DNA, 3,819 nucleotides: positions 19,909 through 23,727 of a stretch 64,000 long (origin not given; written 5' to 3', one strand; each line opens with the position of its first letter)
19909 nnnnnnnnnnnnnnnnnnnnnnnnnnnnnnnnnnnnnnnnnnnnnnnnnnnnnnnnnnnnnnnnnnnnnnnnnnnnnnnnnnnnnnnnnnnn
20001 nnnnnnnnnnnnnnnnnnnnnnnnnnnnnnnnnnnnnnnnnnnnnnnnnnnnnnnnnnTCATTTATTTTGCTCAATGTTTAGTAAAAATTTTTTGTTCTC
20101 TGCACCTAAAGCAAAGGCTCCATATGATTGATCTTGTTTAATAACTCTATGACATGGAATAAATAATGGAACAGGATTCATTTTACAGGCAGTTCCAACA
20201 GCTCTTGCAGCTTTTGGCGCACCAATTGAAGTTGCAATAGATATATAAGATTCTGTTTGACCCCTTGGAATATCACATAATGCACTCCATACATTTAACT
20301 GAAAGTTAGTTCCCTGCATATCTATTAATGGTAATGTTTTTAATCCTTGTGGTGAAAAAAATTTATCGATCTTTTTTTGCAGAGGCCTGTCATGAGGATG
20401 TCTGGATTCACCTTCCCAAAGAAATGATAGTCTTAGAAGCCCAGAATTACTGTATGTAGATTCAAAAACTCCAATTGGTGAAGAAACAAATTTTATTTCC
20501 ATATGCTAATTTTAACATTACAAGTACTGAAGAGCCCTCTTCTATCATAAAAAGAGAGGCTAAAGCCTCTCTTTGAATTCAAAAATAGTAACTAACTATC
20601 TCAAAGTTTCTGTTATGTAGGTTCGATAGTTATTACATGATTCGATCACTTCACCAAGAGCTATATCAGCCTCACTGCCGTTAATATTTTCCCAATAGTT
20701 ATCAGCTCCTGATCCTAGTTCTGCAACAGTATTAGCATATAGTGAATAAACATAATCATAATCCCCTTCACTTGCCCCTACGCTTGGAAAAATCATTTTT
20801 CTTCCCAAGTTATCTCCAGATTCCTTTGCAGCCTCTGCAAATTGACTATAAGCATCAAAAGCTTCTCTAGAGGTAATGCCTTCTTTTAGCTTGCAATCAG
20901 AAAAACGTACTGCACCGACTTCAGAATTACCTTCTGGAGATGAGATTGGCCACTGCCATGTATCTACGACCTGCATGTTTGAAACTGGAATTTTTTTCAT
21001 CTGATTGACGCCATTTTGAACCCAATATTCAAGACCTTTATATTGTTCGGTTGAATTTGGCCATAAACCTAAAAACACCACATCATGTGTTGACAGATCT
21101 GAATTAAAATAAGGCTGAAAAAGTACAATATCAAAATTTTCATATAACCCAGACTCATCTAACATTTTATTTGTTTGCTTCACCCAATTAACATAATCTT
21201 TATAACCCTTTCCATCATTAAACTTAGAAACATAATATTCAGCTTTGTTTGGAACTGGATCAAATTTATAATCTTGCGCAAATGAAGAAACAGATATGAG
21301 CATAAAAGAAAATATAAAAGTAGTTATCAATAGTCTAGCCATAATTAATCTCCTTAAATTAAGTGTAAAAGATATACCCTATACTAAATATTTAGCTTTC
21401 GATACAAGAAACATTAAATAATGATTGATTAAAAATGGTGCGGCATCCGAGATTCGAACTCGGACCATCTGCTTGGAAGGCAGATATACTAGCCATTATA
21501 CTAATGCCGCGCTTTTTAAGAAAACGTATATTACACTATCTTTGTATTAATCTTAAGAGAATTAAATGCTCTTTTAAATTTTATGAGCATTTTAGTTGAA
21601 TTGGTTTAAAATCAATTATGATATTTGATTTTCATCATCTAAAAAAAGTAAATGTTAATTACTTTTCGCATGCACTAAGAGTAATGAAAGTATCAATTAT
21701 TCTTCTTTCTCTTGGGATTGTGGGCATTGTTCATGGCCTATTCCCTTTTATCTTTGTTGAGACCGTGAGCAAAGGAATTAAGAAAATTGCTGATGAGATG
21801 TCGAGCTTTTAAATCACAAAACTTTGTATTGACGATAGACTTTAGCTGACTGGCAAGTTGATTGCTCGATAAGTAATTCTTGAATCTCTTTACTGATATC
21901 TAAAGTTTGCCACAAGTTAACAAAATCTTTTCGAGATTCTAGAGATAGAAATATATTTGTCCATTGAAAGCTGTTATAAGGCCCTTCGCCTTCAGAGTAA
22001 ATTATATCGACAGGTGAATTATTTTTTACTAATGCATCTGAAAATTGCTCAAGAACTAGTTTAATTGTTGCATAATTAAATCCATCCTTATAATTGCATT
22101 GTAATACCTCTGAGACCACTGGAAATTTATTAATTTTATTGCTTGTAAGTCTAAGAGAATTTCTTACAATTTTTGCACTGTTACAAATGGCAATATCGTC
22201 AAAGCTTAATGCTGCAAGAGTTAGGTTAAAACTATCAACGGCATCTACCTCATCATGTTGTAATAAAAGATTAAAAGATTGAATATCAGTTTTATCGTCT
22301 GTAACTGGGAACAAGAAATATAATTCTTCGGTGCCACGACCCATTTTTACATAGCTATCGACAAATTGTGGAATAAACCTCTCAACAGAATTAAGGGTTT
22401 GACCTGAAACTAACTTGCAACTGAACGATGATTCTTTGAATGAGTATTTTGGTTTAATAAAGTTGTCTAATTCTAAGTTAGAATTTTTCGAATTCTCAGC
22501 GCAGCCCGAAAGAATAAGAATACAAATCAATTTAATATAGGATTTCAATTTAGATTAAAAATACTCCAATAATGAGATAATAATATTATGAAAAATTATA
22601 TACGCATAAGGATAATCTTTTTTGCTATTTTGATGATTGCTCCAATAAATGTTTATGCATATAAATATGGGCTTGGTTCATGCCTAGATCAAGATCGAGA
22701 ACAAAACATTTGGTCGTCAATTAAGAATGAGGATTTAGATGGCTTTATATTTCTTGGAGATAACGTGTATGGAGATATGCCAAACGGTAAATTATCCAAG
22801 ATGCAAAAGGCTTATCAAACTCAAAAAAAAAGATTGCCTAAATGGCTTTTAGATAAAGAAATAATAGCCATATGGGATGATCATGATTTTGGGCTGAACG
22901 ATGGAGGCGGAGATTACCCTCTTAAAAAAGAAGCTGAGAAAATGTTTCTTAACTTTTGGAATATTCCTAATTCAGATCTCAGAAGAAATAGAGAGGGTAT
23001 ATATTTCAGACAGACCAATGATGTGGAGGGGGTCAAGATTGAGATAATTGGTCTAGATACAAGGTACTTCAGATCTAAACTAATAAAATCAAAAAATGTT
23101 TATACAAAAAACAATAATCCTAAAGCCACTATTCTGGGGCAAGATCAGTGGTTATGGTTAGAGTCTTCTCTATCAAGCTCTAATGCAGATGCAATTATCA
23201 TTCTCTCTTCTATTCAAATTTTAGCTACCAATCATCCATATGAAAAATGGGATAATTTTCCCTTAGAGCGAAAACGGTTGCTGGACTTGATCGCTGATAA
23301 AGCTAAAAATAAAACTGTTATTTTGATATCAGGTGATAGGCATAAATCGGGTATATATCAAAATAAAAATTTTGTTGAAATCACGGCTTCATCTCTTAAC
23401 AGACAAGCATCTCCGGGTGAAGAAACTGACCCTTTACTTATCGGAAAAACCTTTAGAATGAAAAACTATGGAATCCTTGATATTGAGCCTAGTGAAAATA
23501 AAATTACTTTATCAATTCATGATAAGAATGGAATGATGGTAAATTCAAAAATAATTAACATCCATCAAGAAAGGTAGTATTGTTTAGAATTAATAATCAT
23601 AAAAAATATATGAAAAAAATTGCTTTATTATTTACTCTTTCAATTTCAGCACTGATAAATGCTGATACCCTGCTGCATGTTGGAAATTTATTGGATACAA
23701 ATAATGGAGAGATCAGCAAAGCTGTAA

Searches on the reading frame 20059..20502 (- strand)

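Call 50: search_protein_families(library=pfam, proteins=[window:20059-20502:-], max_evalue=0.00001)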
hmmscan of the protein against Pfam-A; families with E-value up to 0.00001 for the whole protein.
window:20059-20502:- (147 aa): 1 family
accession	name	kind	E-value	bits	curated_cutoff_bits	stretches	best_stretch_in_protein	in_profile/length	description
PF01035.26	DNA_binding_1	-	6.9e-29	100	27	1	66-145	1-80/81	6-O-methylguanine DNA methyltransferase, DNA binding domain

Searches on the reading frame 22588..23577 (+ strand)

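Call 51: search_protein_families(library=pfam, proteins=[window:22588-23577:+], max_evalue=0.0001)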
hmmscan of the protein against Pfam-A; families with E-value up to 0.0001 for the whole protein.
window:22588-23577:+ (329 aa): 1 family
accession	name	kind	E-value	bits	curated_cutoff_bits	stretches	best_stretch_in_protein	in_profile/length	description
PF09423.15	PhoD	-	8.2e-19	68.4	27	1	112-280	119-301/343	PhoD-like phosphatase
